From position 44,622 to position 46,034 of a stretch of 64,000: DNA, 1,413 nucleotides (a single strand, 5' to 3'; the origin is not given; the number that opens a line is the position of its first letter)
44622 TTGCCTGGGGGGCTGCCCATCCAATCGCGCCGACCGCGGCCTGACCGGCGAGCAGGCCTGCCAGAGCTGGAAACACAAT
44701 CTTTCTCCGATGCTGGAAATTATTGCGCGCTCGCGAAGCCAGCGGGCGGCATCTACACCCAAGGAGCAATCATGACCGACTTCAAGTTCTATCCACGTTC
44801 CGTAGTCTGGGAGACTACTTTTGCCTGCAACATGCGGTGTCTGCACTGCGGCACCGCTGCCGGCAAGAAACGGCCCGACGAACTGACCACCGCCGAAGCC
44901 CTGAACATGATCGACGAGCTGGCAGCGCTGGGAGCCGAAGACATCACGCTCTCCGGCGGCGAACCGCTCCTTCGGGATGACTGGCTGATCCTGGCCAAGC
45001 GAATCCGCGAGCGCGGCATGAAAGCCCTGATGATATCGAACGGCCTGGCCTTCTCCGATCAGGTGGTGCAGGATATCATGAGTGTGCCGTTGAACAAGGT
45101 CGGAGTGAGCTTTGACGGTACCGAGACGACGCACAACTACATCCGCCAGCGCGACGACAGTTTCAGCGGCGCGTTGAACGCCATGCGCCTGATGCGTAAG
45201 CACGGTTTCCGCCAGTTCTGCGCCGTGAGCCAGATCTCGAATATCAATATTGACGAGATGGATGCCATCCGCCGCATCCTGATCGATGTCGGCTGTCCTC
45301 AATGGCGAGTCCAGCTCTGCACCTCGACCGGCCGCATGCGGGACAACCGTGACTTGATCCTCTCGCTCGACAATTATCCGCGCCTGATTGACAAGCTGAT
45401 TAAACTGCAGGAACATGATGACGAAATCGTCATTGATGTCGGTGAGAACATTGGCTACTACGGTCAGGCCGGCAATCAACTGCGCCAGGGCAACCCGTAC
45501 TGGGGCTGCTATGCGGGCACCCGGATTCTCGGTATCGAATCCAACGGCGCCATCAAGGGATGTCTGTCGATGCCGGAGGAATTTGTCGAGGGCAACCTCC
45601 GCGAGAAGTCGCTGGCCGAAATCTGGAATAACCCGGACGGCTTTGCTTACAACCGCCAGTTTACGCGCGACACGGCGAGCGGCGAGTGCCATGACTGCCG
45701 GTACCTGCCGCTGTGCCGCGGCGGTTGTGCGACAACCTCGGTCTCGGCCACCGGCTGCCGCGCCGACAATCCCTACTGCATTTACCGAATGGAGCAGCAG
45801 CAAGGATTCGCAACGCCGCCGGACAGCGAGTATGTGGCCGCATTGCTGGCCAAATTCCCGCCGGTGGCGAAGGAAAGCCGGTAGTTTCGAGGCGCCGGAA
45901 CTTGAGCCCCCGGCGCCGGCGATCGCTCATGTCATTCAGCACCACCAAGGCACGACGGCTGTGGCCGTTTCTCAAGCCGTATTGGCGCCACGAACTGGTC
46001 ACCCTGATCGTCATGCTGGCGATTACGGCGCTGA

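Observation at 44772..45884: Splicease-like radical SAM paired with a C-Y-G substrate motif and no separate PqqD/PlpY partner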

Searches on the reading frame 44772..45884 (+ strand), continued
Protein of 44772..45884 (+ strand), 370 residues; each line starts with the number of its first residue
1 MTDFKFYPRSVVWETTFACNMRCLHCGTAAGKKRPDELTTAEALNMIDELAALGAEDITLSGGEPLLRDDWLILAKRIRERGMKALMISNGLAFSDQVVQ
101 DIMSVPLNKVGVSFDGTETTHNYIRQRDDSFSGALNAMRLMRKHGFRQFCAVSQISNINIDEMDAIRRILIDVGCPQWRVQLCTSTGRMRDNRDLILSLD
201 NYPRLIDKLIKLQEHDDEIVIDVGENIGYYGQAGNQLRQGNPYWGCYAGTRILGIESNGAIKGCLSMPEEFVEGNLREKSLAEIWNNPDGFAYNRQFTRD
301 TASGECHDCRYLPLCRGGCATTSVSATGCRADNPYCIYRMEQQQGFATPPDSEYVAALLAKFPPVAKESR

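Call 66: search_protein_families(library=ncbifam, proteins=[P0136, P0144, P0142, P0180, P0196, P0149, P0133, P0150, P0237, P0129], max_evalue=1e-60)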
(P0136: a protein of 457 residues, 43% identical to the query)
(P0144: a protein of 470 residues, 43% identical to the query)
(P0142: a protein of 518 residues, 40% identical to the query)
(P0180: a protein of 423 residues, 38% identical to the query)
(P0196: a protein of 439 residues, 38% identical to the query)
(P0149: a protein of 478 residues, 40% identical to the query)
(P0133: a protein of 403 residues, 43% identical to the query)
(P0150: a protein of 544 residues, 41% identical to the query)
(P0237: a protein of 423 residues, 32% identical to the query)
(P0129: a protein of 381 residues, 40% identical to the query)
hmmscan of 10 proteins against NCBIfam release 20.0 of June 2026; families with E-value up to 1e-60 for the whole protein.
P0136 (457 aa): 2 families
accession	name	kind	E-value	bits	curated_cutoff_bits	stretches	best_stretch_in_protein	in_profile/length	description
TIGR04103.1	rSAM_nif11_3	equivalog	3.5e-76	256.4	725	1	10-371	5-361/412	nif11-class peptide radical SAM maturase 3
TIGR03913.1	rad_SAM_trio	equivalog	3.2e-74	250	591.75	1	9-376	18-376/477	GDL motif peptide-associated radical SAM/SPASM maturase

P0144 (470 aa): 2 families
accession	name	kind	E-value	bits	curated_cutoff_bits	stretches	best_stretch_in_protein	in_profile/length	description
TIGR04103.1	rSAM_nif11_3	equivalog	7.4e-93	311.4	725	1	14-371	6-364/412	nif11-class peptide radical SAM maturase 3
TIGR03913.1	rad_SAM_trio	equivalog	6.2e-90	301.9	591.75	1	10-365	16-368/477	GDL motif peptide-associated radical SAM/SPASM maturase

P0142 (518 aa): 2 families
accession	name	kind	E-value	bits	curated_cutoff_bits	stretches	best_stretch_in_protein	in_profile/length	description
TIGR04103.1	rSAM_nif11_3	equivalog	1.3e-66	224.9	725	1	8-390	3-383/412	nif11-class peptide radical SAM maturase 3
TIGR03913.1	rad_SAM_trio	equivalog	1.2e-64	218.5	591.75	1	12-375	21-384/477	GDL motif peptide-associated radical SAM/SPASM maturase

P0180 (423 aa): 2 families
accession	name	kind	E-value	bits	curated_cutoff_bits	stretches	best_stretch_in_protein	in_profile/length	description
TIGR03913.1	rad_SAM_trio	equivalog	1e-66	225.3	591.75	1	2-334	21-356/477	GDL motif peptide-associated radical SAM/SPASM maturase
TIGR04103.1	rSAM_nif11_3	equivalog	1e-64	218.7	725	1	2-334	7-346/412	nif11-class peptide radical SAM maturase 3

P0196 (439 aa): 2 families
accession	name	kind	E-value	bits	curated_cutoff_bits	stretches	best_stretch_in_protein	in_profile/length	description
TIGR04103.1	rSAM_nif11_3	equivalog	1.8e-144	481.4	725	1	49-423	3-382/412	nif11-class peptide radical SAM maturase 3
TIGR03913.1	rad_SAM_trio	equivalog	2.5e-140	468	591.75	1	46-429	14-400/477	GDL motif peptide-associated radical SAM/SPASM maturase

P0149 (478 aa): 0 families

P0133 (403 aa): 2 families
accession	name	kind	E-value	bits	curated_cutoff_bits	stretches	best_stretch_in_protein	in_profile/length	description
TIGR04103.1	rSAM_nif11_3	equivalog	4.7e-76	256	725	1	51-397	2-348/412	nif11-class peptide radical SAM maturase 3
TIGR03913.1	rad_SAM_trio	equivalog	3.7e-70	236.6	591.75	1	51-396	16-357/477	GDL motif peptide-associated radical SAM/SPASM maturase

P0150 (544 aa): 2 families
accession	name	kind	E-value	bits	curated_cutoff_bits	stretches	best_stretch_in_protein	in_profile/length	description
TIGR04103.1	rSAM_nif11_3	equivalog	1.8e-74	250.8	725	1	7-350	2-348/412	nif11-class peptide radical SAM maturase 3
TIGR03913.1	rad_SAM_trio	equivalog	3e-73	246.8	591.75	1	4-349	13-357/477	GDL motif peptide-associated radical SAM/SPASM maturase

P0237 (423 aa): 2 families
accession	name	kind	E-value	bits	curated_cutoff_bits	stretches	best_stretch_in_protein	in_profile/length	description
TIGR03913.1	rad_SAM_trio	equivalog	4.7e-63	213.2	591.75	1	14-352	19-360/477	GDL motif peptide-associated radical SAM/SPASM maturase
TIGR04103.1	rSAM_nif11_3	equivalog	2.1e-61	207.7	725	1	13-352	4-350/412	nif11-class peptide radical SAM maturase 3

P0129 (381 aa): 2 families
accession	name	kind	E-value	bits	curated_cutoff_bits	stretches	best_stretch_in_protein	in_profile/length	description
TIGR04103.1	rSAM_nif11_3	equivalog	4e-67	226.6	725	1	7-335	6-345/412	nif11-class peptide radical SAM maturase 3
TIGR03913.1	rad_SAM_trio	equivalog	5.3e-65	219.7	591.75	1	3-336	16-356/477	GDL motif peptide-associated radical SAM/SPASM maturase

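Call 72: find_encoding_contigs(protein=P0124, flank=4000, max_places=2)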
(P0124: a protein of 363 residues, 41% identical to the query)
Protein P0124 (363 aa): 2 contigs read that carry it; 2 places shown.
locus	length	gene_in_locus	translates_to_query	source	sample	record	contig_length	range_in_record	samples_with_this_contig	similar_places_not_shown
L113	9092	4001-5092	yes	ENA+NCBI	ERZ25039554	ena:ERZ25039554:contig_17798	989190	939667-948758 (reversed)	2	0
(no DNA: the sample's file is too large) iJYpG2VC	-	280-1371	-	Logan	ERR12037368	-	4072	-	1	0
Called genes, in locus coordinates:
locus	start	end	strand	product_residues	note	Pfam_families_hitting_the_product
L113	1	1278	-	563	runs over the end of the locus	PF03814:KdpA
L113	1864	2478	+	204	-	-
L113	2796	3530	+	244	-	PF00041:fn3 (faint)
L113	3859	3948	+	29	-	-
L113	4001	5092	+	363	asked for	PF04055:Radical_SAM, PF13353:Fer4_12, PF13186:SPASM (faint)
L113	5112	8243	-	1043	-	PF17874:TPR_MalT, PF24885:TPR_NPHP3, PF13424:TPR_12, PF17874:TPR_MalT, PF13424:TPR_12, PF24885:TPR_NPHP3, PF13424:TPR_12, PF12770:CHAT, +7 more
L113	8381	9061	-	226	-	-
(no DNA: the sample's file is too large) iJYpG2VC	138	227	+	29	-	-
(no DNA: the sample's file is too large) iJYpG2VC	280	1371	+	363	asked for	PF04055:Radical_SAM, PF13353:Fer4_12, PF13186:SPASM (faint)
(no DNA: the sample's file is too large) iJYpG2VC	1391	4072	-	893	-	?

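Call 73: find_encoding_contigs(protein=P0126, flank=4000, max_places=2)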
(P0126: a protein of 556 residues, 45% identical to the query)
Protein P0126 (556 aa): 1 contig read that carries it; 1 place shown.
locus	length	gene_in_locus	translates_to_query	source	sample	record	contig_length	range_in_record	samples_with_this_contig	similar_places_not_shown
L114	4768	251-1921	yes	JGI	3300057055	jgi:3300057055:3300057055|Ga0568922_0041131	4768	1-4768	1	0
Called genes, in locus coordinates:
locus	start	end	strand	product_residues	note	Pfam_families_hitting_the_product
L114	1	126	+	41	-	?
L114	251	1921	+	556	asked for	PF04055:Radical_SAM, PF13186:SPASM (weak)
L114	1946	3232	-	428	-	PF00375:SDF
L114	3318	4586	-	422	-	PF01566:Nramp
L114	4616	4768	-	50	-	?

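Call 95: predict_structure(alignment_id=A1)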
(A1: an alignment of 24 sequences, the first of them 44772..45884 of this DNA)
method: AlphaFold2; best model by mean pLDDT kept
length: 370 residues; sequences in the alignment: 24
mean_pLDDT: 80.3   pTM: 0.82
mean pLDDT of the five models: 80.3, 80.2, 77.0, 76.2, 73.0
residues with pLDDT >= 90: 134; 70-90: 153; 50-70: 63; < 50: 20
segments of 3 or more residues with pLDDT < 50: 1-5, 27-29, 245-250
pLDDT, mean of each block of 10 residues (from residue 1): 55 76 50 78 96 91 88 96 93 95 90 92 86 97 95 87 94 95 61 71 88 91 74 76 50 83 75 90 85 69 76 63 62 75 79 81 61
secondary structure, 60 per line:
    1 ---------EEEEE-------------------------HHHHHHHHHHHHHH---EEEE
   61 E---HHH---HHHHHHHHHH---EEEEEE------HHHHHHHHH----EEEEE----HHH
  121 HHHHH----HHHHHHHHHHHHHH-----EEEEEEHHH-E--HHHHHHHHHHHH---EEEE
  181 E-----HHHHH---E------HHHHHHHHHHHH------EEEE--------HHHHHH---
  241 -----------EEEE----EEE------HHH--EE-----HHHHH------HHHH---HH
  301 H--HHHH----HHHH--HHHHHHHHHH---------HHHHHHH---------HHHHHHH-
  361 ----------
elements in order: E10-14 H40-53 E57-61 H71-80 E84-89 H96-104 E109-113 H118-125 H130-143 E149-154 H162-173 E177-181 H187-191 H202-213 E220-223 H232-237 E252-255 E260-262 H281-285 H292-295 H304-307 H312-315 H318-327 H337-343 H353-359

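Call 97: fold_search(model_id=the predicted structure, library=pdb)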
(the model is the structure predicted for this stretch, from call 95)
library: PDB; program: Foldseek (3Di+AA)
matches with E <= 10: 1745; with E <= 0.001: 152
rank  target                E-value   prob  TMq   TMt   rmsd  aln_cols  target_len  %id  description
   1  6efn                  1.5e-16  1.00  0.62  0.60   4.4       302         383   23  Structure of a RiPP maturase, SkfB (released 2018-10-24)
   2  6c8v                  1.4e-15  1.00  0.64  0.75   4.9       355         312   19  X-ray structure of PqqE from Methylobacterium extorquens (released 2018-02-14)
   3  5v1s_A                1.3e-14  1.00  0.67  0.59   4.9       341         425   16  Crystal structure of Streptococcus suis SuiB bound to S-adenosylmethionine (released 2017-08-30)
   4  5v1q_A                2.8e-14  1.00  0.66  0.58   5.2       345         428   16  Crystal structure of Streptococcus suis SuiB (released 2017-08-30)
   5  5v1s_B                5.8e-14  1.00  0.65  0.57   5.1       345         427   15  Crystal structure of Streptococcus suis SuiB bound to S-adenosylmethionine (released 2017-08-30)
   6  5v1q_B                6.9e-14  1.00  0.66  0.56   5.6       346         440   16  Crystal structure of Streptococcus suis SuiB (released 2017-08-30)
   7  5v1t_A                1.8e-13  1.00  0.68  0.58   5.8       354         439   15  Crystal structure of Streptococcus suis SuiB bound to precursor peptide SuiA (released 2017-08-30)
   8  7vob                  3.2e-13  1.00  0.57  0.64   7.4       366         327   18  The crystal structure of a Radical SAM Enzyme BlsE involved in the Biosynthesis of Blasticidin S (released 2022-05-04)
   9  4k36_B                7.9e-13  1.00  0.67  0.68   6.1       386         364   16  His6 tagged anSMEcpe with bound AdoMet (released 2013-05-08)
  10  4k39_A                1.5e-12  1.00  0.65  0.66   5.9       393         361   16  Native anSMEcpe with bound AdoMet and Cp18Cys peptide (released 2013-05-08)
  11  4k36_A                2.6e-12  1.00  0.67  0.66   6.1       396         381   15  His6 tagged anSMEcpe with bound AdoMet (released 2013-05-08)
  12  8hzv_B                1.1e-11  1.00  0.52  0.42   5.6       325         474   15  The crystal structure of a Radical SAM Enzyme DesII (released 2024-07-10)
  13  9gmc_A                1.4e-11  1.00  0.61  0.61   6.1       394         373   16  Crystal structure of the complex formed between the radical SAM protein ChlB and the R3A mutant of ChlA (released 2025-06-25)
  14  9gmc_C                2.8e-11  1.00  0.63  0.62   6.0       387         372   16  Crystal structure of the complex formed between the radical SAM protein ChlB and the R3A mutant of ChlA (released 2025-06-25)
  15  8hzv_C                3.5e-11  1.00  0.56  0.45   6.0       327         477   15  The crystal structure of a Radical SAM Enzyme DesII (released 2024-07-10)
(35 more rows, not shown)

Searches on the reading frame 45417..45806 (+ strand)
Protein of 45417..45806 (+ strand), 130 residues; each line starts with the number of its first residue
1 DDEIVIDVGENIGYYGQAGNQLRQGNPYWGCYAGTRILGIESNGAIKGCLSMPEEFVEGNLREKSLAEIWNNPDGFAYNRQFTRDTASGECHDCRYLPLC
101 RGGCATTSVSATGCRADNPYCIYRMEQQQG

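Call 28: find_related_loci(query=window:45417-45806:+, collection=metagenome_contigs, flank=4000)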
Query seq(130 aa) (130 aa) in metagenome_contigs; peptide patterns used: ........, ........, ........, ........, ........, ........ (x = any residue, [..] = any of these).
79 stretches matched a pattern; 27 encode a relative of the query (tblastn E <= 1e-3); 27 distinct loci.
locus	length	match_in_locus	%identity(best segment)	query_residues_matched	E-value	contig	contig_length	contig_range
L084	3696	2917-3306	100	1-130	4e-90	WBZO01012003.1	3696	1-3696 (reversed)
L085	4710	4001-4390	85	1-130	5e-79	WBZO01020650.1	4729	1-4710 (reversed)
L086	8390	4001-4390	80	1-130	3e-74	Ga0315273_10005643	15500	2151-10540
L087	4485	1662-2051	79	1-130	1e-72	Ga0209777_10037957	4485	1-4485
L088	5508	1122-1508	77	1-130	3e-69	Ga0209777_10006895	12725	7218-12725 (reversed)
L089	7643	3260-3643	78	3-130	7e-69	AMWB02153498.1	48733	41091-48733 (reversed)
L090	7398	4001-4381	77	4-130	3e-68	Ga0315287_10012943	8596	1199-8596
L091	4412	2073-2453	78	4-130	2e-67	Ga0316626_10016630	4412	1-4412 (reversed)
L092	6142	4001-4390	75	1-130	4e-67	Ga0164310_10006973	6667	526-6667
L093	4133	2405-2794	74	1-130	3e-67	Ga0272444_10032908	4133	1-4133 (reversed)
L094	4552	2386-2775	75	1-130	4e-67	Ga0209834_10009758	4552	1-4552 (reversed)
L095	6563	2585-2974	73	1-130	3e-66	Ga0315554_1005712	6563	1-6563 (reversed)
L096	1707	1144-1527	73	3-130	8e-69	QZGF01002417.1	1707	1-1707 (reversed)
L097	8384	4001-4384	71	3-130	2e-65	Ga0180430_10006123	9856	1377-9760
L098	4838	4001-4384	71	3-130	2e-65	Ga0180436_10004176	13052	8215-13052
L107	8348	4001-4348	47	12-127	1e-34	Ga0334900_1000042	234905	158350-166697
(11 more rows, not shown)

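Call 41: search_protein_families(library=pfam, proteins=[L107:3335-4474:+], max_evalue=10)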
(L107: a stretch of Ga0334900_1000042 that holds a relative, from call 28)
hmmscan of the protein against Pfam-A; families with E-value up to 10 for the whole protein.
L107:3335-4474:+ (379 aa): 4 families
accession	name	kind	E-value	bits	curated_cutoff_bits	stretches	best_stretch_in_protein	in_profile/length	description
PF04055.27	Radical_SAM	-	6.6e-29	101.6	29.5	1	11-164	2-162/166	Radical SAM superfamily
PF13186.11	SPASM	-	9.1e-09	35.9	21.5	1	241-305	1-66/67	Iron-sulfur cluster-binding domain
PF13353.11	Fer4_12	-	3.4e-05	24.6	22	1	12-95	11-97/137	4Fe-4S single cluster domain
PF24634.1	DUF7631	-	0.23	12.4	27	1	301-319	5-23/50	Domain of unknown function (DUF7631)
